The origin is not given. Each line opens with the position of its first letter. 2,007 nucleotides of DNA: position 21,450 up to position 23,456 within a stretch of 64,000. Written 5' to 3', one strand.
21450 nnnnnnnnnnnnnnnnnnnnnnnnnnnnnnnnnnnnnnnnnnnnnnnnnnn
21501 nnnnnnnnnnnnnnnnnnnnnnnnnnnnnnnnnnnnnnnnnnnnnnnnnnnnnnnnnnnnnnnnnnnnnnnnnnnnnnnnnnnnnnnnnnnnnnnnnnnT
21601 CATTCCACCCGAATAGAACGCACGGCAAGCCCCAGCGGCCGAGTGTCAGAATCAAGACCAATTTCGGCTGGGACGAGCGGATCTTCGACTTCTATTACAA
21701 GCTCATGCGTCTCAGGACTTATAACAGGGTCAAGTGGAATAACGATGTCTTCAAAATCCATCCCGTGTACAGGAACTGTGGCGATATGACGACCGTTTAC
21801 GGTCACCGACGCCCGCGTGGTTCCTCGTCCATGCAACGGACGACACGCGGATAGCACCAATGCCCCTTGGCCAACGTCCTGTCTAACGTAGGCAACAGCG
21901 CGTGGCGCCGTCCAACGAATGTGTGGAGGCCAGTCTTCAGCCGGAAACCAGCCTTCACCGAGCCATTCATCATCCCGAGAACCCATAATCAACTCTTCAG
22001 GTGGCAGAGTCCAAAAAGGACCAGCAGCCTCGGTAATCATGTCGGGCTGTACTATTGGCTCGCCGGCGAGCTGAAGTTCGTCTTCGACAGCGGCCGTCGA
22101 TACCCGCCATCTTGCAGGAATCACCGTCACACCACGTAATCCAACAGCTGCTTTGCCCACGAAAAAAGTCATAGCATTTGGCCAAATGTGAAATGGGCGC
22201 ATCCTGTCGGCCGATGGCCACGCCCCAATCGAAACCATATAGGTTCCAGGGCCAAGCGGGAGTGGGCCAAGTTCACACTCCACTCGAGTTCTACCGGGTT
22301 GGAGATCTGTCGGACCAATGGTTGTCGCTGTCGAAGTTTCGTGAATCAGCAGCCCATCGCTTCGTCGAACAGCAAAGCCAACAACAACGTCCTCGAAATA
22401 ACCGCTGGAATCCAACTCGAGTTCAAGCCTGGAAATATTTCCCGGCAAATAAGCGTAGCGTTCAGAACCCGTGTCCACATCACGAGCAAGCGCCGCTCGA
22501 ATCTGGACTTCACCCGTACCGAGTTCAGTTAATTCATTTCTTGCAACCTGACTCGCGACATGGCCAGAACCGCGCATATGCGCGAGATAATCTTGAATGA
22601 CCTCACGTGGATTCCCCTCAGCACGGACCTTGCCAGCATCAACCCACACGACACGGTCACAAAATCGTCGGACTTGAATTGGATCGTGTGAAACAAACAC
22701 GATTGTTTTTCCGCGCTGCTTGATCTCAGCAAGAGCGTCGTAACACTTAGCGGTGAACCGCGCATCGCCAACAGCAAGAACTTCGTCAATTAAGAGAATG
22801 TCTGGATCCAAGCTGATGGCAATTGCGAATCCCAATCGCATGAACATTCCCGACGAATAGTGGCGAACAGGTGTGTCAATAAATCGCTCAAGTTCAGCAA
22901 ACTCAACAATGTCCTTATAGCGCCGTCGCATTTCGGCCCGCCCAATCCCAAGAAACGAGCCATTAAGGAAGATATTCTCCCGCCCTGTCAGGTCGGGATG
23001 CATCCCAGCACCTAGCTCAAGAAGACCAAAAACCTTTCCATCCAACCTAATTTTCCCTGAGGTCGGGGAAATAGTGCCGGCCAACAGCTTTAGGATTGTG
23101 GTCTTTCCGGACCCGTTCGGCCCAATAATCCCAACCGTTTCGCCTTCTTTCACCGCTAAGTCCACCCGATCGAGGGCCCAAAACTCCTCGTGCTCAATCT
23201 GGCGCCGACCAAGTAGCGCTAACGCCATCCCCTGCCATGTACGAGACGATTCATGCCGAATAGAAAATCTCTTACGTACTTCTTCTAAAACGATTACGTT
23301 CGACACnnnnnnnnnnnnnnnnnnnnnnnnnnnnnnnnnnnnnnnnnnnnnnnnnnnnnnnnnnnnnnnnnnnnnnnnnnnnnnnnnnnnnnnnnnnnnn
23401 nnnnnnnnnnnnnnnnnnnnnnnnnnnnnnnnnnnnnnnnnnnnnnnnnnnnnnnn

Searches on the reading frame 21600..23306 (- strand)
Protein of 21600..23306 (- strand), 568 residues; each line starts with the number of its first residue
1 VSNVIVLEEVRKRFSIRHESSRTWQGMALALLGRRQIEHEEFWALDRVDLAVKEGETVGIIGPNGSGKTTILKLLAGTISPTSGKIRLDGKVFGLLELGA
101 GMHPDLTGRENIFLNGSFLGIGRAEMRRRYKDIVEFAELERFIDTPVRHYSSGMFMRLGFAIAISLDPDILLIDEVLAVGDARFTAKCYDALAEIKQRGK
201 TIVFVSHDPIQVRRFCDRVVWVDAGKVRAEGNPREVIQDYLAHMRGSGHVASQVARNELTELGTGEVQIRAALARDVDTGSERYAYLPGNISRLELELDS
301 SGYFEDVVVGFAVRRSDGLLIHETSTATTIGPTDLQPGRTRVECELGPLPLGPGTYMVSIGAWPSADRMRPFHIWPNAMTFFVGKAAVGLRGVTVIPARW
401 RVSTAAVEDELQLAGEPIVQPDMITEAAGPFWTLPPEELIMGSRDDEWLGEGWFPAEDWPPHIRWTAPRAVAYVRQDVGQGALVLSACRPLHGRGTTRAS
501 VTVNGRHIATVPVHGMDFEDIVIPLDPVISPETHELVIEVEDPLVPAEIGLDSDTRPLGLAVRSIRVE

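Call 12: search_protein_families(library=pfam, proteins=[window:21600-23306:-], max_evalue=0.001)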
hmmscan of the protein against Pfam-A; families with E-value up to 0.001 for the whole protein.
window:21600-23306:- (568 aa): 3 families
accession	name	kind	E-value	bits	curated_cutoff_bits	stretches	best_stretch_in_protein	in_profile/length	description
PF00005.33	ABC_tran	-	9.8e-24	84.9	25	1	45-176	1-135/137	ABC transporter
PF14524.12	Wzt_C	-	5.4e-11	43.1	30.4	1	261-384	4-130/143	Wzt C-terminal domain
PF13304.12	AAA_21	-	1.5e-06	28.9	27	1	59-76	3-20/304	AAA domain, putative AbiEii toxin, Type IV TA system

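Call 51: search_protein_families(library=ncbifam, proteins=[window:21600-23306:-], max_evalue=0.001)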
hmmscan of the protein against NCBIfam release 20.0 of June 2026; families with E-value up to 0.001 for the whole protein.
window:21600-23306:- (568 aa): 183 families (the best 25 are shown)
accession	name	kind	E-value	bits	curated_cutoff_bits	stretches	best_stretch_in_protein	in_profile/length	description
NF010065.0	PRK13545.1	equivalog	5e-62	210.3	538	1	35-250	30-244/549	teichoic acids export protein ATP-binding subunit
NF010066.0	PRK13546.1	equivalog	5e-59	199.8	320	1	5-245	5-239/264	teichoic acids export ABC transporter ATP-binding subunit TagH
NF050108.1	galactan_ABC_ATP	equivalog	1.4e-57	194.7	400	1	42-242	42-242/244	galactan export ABC transporter ATP-binding subunit Wzt/RfbE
TIGR01188.1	drrA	subfamily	1.3e-38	133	312.45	1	39-245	3-214/302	daunorubicin resistance ABC transporter, ATP-binding protein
NF010060.0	PRK13537.1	equivalog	3e-34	118.3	521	1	39-239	25-236/314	nodulation factor ABC transporter ATP-binding protein NodI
TIGR01186.1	proV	subfamily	2.5e-29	102.5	326.6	1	44-238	8-219/363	betaine/proline/choline family ABC transporter ATP-binding protein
NF010059.0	PRK13536.1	equivalog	4.7e-29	101.2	549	1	15-240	30-265/342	nodulation factor ABC transporter ATP-binding protein NodI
TIGR01288.1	nodI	equivalog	4.2e-28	98.2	424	1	45-240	20-226/303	nodulation factor ABC transporter ATP-binding protein NodI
NF040933.2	ABC_arch_GlcV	equivalog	3.5e-27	95.2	450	2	102-239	94-232/357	glucose ABC transporter ATP-binding protein GlcV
TIGR04521.1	ECF_ATPase_2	equivalog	3.6e-27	95.2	330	2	115-240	109-236/279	energy-coupling factor transporter ATPase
TIGR04520.1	ECF_ATPase_1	equivalog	5.8e-27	94.8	315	2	119-239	106-226/269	energy-coupling factor transporter ATPase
NF007082.0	PRK09536.1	equivalog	6.4e-27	94.7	537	2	37-91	11-65/402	corrinoid ABC transporter ATPase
NF006987.0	PRK09452.1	equivalog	7.1e-27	94.1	482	1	39-238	27-237/378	spermidine/putrescine ABC transporter ATP-binding protein PotA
NF033858.1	ABC2_perm_RbbA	equivalog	2.1e-26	92.1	1050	1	38-239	275-487/909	ribosome-associated ATPase/putative transporter RbbA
TIGR00968.1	3a0106s01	subfamily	3.4e-26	92.2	342.75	1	40-239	11-221/237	sulfate ABC transporter ATP-binding protein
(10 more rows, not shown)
